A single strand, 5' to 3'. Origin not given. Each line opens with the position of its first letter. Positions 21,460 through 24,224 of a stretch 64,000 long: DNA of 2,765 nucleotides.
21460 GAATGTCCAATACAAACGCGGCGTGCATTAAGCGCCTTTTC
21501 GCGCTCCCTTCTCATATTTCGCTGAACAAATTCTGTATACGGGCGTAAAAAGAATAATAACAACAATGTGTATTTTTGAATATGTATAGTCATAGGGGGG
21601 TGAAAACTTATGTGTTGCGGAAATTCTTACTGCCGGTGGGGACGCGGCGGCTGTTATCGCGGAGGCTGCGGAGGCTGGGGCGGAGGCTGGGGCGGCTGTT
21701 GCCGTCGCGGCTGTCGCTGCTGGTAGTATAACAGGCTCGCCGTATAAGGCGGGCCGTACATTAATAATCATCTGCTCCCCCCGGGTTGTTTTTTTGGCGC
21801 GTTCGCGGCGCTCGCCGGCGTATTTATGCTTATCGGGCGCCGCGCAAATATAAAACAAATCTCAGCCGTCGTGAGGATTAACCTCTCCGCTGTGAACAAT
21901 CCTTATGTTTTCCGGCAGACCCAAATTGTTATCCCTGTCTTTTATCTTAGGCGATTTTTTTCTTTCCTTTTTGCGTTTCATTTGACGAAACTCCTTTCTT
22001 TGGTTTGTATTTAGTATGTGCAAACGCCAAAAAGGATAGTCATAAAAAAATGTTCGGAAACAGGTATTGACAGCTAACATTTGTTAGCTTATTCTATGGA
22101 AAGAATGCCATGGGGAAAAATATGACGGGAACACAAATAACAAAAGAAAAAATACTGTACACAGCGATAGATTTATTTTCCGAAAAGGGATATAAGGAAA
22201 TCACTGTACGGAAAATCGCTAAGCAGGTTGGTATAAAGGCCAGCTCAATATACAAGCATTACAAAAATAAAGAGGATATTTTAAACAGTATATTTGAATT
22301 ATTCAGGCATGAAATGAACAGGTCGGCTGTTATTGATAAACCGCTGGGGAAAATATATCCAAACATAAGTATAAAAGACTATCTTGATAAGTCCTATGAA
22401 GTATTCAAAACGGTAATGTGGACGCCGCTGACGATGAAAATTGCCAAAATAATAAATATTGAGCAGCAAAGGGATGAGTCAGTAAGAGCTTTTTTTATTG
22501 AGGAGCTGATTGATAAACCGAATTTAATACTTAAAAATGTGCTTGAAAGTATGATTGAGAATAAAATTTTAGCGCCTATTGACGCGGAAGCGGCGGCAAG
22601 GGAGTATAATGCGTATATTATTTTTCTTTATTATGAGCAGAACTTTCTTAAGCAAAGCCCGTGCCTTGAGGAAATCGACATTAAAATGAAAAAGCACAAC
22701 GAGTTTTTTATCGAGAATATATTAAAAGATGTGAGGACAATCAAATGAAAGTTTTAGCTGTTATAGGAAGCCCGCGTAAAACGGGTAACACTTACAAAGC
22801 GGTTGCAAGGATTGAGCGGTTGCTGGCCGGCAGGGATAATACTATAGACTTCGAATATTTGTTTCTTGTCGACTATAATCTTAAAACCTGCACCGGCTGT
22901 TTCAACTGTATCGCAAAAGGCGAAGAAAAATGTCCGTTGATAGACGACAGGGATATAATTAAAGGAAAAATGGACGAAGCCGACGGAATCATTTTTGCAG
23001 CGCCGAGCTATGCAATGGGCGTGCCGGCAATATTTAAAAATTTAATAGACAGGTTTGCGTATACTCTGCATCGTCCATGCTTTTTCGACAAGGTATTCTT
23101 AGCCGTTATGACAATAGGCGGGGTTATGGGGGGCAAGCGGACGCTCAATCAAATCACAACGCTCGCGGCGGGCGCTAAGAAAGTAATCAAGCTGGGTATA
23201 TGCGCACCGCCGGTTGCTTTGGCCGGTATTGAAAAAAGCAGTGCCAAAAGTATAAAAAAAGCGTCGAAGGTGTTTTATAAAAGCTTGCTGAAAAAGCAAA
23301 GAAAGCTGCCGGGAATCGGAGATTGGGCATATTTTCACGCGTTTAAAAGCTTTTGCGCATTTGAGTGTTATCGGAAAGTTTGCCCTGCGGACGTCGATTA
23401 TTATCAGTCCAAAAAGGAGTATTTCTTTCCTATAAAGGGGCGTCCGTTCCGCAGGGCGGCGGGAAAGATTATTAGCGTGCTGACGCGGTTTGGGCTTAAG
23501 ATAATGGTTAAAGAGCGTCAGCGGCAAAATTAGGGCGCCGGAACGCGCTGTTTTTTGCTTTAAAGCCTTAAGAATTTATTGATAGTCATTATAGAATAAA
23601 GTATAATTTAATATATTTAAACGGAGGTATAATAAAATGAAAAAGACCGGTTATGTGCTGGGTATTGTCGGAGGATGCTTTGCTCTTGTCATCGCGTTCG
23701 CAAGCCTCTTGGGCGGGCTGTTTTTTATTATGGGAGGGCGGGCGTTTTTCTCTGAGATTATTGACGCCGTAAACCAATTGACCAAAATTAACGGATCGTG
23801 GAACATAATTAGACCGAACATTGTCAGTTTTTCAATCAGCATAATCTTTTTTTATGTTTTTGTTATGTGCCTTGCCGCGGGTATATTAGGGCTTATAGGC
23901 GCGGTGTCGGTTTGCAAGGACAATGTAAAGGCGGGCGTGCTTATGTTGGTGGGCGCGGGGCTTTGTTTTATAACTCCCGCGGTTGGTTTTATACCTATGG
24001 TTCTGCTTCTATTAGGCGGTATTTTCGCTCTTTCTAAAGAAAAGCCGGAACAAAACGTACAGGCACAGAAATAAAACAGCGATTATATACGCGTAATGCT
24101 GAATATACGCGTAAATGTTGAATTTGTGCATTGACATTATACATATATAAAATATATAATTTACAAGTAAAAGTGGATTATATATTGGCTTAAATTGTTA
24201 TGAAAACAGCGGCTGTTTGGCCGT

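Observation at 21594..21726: Unlisted 38-codon ORF encoding an extreme Cys/Gly/Trp/Arg peptide with no family I can name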

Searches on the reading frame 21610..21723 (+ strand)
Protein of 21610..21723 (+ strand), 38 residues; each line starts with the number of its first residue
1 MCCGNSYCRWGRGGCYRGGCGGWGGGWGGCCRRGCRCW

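Call 3: search_protein_families(library=ncbifam, proteins=[window:21610-21723:+], max_evalue=10)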
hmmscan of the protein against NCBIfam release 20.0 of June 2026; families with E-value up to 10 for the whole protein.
seq(38 aa): 0 families

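Call 4: search_protein_families(library=pfam, proteins=[window:21610-21723:+], max_evalue=10)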
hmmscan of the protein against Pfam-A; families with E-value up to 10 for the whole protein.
seq(38 aa): 0 families

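Call 17: search_protein_representatives(protein=window:21610-21723:+)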
Query: 38 residues. Proteins with E-value up to 0.001 (for the whole library): 0; up to 1e-10: 0; up to 1e-30: 0. The best 0 are listed.

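Call 18: find_encoding_contigs(protein=window:21610-21723:+, flank=6000, max_places=10)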
Protein window:21610-21723:+ (38 aa): no gene with exactly this product is on record in the collection.

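Call 19: list_cluster_members(proteins=[window:21610-21723:+, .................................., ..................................])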
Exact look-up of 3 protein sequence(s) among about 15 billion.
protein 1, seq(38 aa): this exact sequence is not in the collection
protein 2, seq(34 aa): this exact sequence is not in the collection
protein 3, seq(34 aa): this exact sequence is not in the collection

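Call 26: find_related_loci(query=A2, collection=viral_contigs, flank=5000)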
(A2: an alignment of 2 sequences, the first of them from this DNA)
Query A2 (38 aa) in viral_contigs; peptide patterns used: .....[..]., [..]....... (x = any residue, [..] = any of these).
22 stretches matched a pattern, but none encodes a relative of the query by tblastn (E <= 1e-3).

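Call 27: find_related_loci(query=A2, collection=metagenome_contigs, flank=5000)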
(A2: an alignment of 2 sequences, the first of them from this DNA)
Query A2 (38 aa) in metagenome_contigs; peptide patterns used: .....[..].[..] (x = any residue, [..] = any of these).
9 stretches matched a pattern, but none encodes a relative of the query by tblastn (E <= 1e-3).

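Call 55: search_solved_structures(query=window:21610-21723:+, max_evalue=10, show_alignments=3)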
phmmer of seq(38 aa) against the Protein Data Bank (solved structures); distinct sequences matched with E-value up to 10: 0.

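Call 76: search_protein_families(library=phrogs, proteins=[window:21610-21723:+], max_evalue=0.01)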
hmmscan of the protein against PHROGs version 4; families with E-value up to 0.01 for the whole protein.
seq(38 aa): 0 families

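Call 79: predict_structure(protein=window:21610-21723:+)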
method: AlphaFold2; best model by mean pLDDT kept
length: 38 residues; sequences in the alignment: 1
mean_pLDDT: 50.4   pTM: 0.20
mean pLDDT of the five models: 50.4, 50.0, 47.8, 45.8, 44.3
residues with pLDDT >= 90: 0; 70-90: 0; 50-70: 16; < 50: 22
segments of 3 or more residues with pLDDT < 50: 1-6, 19-29, 36-38
pLDDT, mean of each block of 10 residues (from residue 1): 51 55 47 48
secondary structure, 60 per line:
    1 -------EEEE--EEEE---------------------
elements in order: E8-11 E14-17

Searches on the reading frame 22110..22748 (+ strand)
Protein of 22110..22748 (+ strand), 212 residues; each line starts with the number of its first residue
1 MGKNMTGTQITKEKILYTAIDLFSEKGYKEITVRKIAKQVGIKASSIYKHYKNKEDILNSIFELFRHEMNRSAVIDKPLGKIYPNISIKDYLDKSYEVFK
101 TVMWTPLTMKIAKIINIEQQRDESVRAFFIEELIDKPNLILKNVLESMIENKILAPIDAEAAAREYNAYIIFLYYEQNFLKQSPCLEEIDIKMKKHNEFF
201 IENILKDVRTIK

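Call 3: search_protein_families(library=ncbifam, proteins=[window:22110-22748:+], max_evalue=10)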
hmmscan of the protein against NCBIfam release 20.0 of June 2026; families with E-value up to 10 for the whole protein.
window:22110-22748:+ (212 aa): 26 families (the best 25 are shown)
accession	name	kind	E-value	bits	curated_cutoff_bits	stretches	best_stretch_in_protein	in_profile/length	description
NF051852.1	efflux_TF_MtrR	exception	1.3e-12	47.9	280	1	1-150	1-145/205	multidrug efflux system transcriptional repressor MtrR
NF007949.0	PRK10668.1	equivalog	1.5e-11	44.2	271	1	8-68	9-69/216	multidrug efflux transporter transcriptional repressor AcrR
NF053878.1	FATransRegFadRBac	equivalog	3.1e-11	43.4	200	1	13-154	6-140/190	fatty acid metabolism transcriptional regulator FadR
NF037937.1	septum_RefZ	equivalog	2e-10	40.9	180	1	12-208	1-186/195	forespore capture DNA-binding protein RefZ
NF010319.1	PRK13756.1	equivalog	1.1e-08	35.1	265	1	10-63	2-55/199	tetracycline resistance transcriptional repressor TetR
NF041196.1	ScbR_bind_reg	equivalog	1.2e-08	35.4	150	1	11-71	7-67/191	ScbR family autoregulator-binding transcription factor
NF050111.1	TransRegSACE7040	equivalog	1.6e-08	34.7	250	1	12-61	3-52/186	SACE_7040 family transcriptional regulator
TIGR03968.1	mycofact_TetR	equivalog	2.7e-08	33.6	224.9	1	11-64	10-63/190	mycofactocin system transcriptional regulator MftR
NF053516.1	TranRepPrsAVib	equivalog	4e-08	33.3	300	1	5-66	1-62/208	TetR family transcriptional repressor PsrA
NF007430.0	PRK09975.1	equivalog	1.1e-06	27.9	274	1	9-94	10-92/220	acrEF/envCD operon transcriptional regulator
NF051457.1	acryl_TF_AcuR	equivalog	2.3e-05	23.7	247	1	7-65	14-72/204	acrylate utilization transcriptional regulator AcuR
TIGR02366.1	DHAK_reg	equivalog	0.00016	21.7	129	1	10-64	3-57/176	dihydroxyacetone kinase transcriptional activator DhaS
NF007015.0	PRK09480.1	equivalog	0.0002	21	120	1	11-64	11-64/197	nucleoid occlusion factor SlmA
TIGR03384.1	betaine_BetI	equivalog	0.00021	21.1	201.3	1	9-62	7-60/189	choline-binding transcriptional repressor BetI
NF001978.0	PRK00767.1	equivalog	0.00032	20.5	118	1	8-63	7-62/197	transcriptional regulator BetI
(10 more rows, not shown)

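Call 4: search_protein_families(library=pfam, proteins=[window:22110-22748:+], max_evalue=10)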
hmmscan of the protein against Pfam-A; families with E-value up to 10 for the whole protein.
window:22110-22748:+ (212 aa): 8 families
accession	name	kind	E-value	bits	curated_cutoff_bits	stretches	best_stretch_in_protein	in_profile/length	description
PF00440.29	TetR_N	-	5.7e-14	52.1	24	1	15-60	1-46/47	Bacterial regulatory proteins, tetR family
PF13022.12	HTH_Tnp_1_2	-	0.00069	20.2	27.9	1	18-57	14-53/122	Helix-turn-helix of insertion element transposase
PF13419.12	HAD_2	-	0.034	14.7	23.8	1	11-71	12-75/178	Haloacid dehalogenase-like hydrolase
PF04967.18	HTH_10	-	0.036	14.3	23.1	1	29-53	22-46/53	HTH DNA binding domain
PF14246.11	TetR_C_7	-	0.064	13.7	22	1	99-167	10-78/119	AefR-like transcriptional repressor, C-terminal domain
PF13384.12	HTH_23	-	0.064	13.6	24.6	1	19-52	10-39/50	Homeodomain-like domain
PF04218.19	CENP-B_N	-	0.11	12.6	21.2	1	35-60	27-52/53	CENP-B N-terminal DNA-binding domain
PF21476.4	PF0610-like_N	-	0.12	13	33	1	29-50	13-34/50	PF0610-like, N-terminal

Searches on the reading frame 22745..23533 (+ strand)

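Call 32: search_protein_families(library=pfam, proteins=[window:22745-23533:+], max_evalue=10)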
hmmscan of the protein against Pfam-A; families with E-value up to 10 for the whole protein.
window:22745-23533:+ (262 aa): 3 families
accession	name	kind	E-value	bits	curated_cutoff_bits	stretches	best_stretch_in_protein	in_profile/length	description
PF03358.20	FMN_red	-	7.3e-28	97.5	24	1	1-142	1-133/152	NADPH-dependent FMN reductase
PF02525.22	Flavodoxin_2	-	4.2e-10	40.1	27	1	1-127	1-137/198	Flavodoxin-like fold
PF13237.11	Fer4_10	-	0.019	15.3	25.5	1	44-65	4-21/53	4Fe-4S dicluster domain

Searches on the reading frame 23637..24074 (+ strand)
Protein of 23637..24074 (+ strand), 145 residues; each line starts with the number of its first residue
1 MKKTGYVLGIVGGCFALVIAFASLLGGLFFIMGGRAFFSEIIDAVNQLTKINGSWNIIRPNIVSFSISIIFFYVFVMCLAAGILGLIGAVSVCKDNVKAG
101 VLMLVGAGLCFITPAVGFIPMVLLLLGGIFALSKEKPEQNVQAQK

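Call 32: search_protein_families(library=pfam, proteins=[window:23637-24074:+], max_evalue=10)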
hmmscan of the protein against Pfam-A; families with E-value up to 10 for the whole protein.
window:23637-24074:+ (145 aa): 5 families
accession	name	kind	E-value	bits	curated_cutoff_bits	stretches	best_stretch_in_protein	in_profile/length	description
PF13273.12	DUF4064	-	2.7e-07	31.2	32.1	1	1-113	1-102/102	Protein of unknown function (DUF4064)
PF03631.20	Virul_fac_BrkB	-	0.0065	16.6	33.7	1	23-121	74-172/259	Virulence factor BrkB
PF10110.14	GPDPase_memb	-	0.094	11.9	29.6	1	51-127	200-274/321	Membrane domain of glycerophosphoryl diester phosphodiesterase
PF01529.25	DHHC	-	1.6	9.2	28.7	1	69-131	53-119/133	DHHC palmitoyltransferase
PF04144.18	SCAMP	-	6.5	7.4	27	0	52-118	92-159/172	SCAMP family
